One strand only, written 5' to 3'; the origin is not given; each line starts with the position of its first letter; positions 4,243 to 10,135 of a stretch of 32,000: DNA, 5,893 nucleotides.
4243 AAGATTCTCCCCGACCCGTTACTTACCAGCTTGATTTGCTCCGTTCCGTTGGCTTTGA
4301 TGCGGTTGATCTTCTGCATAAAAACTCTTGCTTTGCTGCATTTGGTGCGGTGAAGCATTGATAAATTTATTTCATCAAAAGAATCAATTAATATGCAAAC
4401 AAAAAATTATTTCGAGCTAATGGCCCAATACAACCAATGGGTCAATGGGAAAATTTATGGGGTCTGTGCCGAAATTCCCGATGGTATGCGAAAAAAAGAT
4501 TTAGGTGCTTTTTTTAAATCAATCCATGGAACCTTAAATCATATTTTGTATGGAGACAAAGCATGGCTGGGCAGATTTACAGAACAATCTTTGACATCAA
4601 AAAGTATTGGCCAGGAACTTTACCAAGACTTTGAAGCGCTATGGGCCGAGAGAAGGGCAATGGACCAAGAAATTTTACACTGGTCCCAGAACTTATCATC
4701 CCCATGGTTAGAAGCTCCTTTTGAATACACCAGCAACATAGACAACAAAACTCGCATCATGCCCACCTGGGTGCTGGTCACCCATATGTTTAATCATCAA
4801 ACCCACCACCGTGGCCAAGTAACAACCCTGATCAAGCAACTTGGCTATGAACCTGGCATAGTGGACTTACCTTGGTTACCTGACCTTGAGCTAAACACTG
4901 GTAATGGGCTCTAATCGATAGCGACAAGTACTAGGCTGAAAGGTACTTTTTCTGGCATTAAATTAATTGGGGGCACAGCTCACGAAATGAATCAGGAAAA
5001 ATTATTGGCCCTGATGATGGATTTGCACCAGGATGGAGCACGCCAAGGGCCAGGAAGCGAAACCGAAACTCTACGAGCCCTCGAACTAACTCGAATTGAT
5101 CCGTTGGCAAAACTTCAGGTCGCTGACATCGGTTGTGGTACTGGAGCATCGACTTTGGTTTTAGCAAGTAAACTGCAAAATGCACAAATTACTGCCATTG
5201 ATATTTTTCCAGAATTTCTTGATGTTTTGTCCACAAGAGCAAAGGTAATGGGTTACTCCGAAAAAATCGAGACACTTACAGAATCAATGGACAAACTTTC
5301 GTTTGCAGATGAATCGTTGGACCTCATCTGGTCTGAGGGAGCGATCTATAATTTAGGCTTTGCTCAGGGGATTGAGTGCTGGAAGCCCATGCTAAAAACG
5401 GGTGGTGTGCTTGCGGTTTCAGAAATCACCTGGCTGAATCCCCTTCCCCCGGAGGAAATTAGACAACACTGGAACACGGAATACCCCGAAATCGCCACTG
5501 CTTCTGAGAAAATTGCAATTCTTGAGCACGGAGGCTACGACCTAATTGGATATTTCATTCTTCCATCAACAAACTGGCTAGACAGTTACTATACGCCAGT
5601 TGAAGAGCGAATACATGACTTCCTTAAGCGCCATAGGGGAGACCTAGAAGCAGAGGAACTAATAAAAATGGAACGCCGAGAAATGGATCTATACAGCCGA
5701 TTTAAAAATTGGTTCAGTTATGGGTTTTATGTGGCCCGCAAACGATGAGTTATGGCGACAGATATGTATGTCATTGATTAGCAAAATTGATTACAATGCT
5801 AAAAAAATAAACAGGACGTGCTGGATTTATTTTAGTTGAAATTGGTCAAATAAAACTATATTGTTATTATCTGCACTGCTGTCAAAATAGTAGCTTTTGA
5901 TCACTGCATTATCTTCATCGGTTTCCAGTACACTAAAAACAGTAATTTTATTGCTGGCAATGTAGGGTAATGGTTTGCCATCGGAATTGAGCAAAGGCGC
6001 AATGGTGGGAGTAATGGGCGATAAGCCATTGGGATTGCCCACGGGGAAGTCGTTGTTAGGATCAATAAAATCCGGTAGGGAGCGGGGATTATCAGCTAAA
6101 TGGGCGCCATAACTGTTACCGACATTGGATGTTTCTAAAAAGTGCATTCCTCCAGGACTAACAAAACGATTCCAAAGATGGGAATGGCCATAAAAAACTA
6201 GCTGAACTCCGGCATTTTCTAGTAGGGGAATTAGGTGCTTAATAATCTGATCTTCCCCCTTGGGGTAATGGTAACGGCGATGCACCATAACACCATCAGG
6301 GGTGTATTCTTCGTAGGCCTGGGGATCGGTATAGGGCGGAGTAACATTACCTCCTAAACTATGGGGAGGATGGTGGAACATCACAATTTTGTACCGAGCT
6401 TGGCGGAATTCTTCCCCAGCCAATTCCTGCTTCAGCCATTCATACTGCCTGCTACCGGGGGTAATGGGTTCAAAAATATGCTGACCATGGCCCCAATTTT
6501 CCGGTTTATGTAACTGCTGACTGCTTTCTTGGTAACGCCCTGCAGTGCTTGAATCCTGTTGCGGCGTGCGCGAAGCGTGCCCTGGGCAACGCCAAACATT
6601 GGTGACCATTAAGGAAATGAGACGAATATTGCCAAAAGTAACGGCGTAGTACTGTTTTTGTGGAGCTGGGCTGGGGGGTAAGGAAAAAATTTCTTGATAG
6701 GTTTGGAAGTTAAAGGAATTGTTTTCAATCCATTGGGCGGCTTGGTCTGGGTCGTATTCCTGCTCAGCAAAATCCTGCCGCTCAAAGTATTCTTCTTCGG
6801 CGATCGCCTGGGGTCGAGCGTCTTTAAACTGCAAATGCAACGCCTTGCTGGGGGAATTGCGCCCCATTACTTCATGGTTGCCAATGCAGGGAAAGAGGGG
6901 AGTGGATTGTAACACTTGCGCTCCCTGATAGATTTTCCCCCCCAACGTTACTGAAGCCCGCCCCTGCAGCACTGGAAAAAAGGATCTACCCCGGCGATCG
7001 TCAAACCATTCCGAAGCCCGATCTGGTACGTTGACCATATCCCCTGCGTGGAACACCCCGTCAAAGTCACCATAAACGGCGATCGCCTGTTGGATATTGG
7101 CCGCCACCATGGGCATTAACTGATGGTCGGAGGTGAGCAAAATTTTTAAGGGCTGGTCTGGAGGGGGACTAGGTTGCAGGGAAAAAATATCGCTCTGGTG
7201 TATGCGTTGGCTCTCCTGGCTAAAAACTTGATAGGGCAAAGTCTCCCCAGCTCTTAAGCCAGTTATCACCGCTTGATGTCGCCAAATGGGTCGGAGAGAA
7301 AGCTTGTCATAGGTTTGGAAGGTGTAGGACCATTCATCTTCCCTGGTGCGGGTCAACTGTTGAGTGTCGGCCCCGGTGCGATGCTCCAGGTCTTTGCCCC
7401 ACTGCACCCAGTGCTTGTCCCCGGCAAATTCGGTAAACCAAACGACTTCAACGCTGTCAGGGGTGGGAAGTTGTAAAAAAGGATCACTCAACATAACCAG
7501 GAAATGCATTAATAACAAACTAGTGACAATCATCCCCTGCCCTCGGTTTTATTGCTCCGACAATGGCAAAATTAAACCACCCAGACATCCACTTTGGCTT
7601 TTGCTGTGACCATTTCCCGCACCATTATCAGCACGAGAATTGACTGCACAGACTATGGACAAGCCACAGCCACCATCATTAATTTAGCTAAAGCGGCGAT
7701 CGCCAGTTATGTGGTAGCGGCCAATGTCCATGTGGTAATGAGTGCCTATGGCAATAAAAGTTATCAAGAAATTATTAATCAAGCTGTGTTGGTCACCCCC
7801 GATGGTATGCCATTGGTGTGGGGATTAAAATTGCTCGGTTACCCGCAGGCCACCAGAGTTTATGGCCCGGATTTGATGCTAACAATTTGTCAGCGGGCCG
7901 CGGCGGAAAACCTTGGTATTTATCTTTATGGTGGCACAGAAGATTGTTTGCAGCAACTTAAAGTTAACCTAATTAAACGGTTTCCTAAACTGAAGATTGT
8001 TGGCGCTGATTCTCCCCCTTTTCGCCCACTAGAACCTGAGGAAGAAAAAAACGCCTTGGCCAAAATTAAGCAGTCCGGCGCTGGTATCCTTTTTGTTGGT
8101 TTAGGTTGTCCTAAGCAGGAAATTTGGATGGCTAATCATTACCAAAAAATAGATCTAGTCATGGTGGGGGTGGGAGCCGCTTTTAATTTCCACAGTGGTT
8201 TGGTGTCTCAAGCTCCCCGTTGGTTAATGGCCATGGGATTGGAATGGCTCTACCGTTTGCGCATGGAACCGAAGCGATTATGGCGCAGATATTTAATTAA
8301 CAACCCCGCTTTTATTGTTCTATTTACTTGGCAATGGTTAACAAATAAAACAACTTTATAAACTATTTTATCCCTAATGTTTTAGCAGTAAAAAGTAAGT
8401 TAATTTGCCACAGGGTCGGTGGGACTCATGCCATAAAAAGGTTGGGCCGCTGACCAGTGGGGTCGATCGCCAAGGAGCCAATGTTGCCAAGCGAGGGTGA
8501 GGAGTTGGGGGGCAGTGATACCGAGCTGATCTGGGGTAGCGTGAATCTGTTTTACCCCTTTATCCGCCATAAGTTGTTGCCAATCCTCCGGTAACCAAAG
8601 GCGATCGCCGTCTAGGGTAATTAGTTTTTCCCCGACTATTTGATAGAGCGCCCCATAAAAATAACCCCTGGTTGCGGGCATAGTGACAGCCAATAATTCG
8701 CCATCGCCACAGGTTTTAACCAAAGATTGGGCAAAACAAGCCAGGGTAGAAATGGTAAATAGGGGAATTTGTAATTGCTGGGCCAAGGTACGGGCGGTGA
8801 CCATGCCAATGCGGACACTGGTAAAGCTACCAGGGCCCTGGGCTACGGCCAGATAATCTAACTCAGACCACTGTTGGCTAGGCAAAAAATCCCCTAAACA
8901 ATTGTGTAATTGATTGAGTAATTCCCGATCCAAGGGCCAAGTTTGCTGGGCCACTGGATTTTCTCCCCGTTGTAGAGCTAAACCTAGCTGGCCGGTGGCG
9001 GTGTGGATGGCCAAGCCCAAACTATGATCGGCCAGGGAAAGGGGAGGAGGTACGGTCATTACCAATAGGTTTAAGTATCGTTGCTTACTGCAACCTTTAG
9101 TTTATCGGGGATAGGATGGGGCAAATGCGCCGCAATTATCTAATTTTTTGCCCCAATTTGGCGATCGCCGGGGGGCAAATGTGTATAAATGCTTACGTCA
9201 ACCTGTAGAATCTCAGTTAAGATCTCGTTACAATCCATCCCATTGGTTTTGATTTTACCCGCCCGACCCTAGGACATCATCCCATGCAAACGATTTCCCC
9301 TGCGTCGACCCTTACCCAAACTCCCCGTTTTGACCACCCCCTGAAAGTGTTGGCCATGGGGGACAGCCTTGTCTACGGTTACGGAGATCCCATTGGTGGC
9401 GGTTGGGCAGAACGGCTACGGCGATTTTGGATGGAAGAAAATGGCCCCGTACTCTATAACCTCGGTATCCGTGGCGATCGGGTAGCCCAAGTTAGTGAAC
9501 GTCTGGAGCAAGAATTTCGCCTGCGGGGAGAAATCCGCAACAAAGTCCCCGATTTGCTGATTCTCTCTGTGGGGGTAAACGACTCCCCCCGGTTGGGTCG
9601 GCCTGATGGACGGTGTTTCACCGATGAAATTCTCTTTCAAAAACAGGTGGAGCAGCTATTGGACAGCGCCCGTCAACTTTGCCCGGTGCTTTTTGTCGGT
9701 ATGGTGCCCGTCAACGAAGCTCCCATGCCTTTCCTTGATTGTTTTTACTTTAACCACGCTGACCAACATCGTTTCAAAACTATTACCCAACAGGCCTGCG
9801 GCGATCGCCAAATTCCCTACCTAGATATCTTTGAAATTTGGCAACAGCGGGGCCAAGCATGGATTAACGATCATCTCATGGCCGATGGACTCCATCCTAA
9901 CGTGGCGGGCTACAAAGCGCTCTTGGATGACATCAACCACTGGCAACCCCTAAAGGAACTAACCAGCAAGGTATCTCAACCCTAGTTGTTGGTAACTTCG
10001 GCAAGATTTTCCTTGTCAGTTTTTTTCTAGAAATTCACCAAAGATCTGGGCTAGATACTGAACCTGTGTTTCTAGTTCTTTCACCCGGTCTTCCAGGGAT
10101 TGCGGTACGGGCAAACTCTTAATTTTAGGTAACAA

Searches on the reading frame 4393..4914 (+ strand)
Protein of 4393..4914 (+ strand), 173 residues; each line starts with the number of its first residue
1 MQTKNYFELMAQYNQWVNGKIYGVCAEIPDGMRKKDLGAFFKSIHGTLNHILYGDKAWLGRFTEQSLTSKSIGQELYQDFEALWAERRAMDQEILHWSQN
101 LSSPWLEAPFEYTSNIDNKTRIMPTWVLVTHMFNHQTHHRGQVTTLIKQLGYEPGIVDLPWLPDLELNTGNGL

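Call 106: search_protein_families(library=padloc, alignment_id=A7, max_evalue=1e-8)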
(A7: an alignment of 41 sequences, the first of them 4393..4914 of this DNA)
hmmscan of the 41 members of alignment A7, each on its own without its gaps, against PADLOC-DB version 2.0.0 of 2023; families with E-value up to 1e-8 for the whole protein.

A. member 1, window:4393-4914:+ (173 aa): 0 families

B. families by the number of members that match (of 41 scanned): 44 families (the first 25 are shown)
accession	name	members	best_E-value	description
PDLC01710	Cas3a1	2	6.7e-16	Cas3_1_CAS-I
PDLC00938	Cas3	2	3.7e-13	CRISPR-associated helicase Cas3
PDLC01252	Cas3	2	7.3e-13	CAS-I; effector_G3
PDLC01770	Cas3g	2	7.4e-12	-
PDLC02707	PbeA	2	9.8e-12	PbeA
PDLC01761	Cas3b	2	1.6e-10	-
PDLC03960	SngC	2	8e-10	-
PDLC04044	PD-T4-6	1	1.1e-60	-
PDLC04051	PD-T4-6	1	3.5e-60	-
PDLC04062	PD-T4-6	1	2.6e-32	-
PDLC04042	PD-T4-6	1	1.4e-31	-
PDLC04045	PD-T4-6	1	1.6e-31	-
PDLC04047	PD-T4-6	1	5.4e-28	-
PDLC04053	PD-T4-6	1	3.9e-27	-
PDLC03920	MkoA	1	1.6e-26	-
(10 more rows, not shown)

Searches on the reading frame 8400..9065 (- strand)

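Call 4: search_protein_families(library=pfam, proteins=[window:8400-9065:-], max_evalue=1)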
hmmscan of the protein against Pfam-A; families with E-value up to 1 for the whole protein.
window:8400-9065:- (221 aa): 1 family
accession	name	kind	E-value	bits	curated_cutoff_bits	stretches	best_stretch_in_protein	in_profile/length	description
PF00814.31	TsaD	-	5.4e-17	62.8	24.8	1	65-173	47-158/264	tRNA N6-adenosine threonylcarbamoyltransferase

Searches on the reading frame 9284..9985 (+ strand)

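Call 4: search_protein_families(library=pfam, proteins=[window:9284-9985:+], max_evalue=1)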
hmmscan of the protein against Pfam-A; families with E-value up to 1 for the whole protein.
window:9284-9985:+ (233 aa): 4 families
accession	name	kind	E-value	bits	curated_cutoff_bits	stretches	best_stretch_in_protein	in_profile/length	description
PF00657.28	Lipase_GDSL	-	2.1e-28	100.3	23.6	1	22-216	1-207/208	GDSL-like Lipase/Acylhydrolase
PF13472.12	Lipase_GDSL_2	-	5.2e-26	92.7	32.9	1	24-212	1-178/178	GDSL-like Lipase/Acylhydrolase family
PF04311.20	DUF459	-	0.00052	19.9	27.2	1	79-196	50-163/197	Protein of unknown function (DUF459)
PF09932.14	DUF2164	-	0.14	12.7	27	1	36-74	26-63/74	Uncharacterized conserved protein (DUF2164)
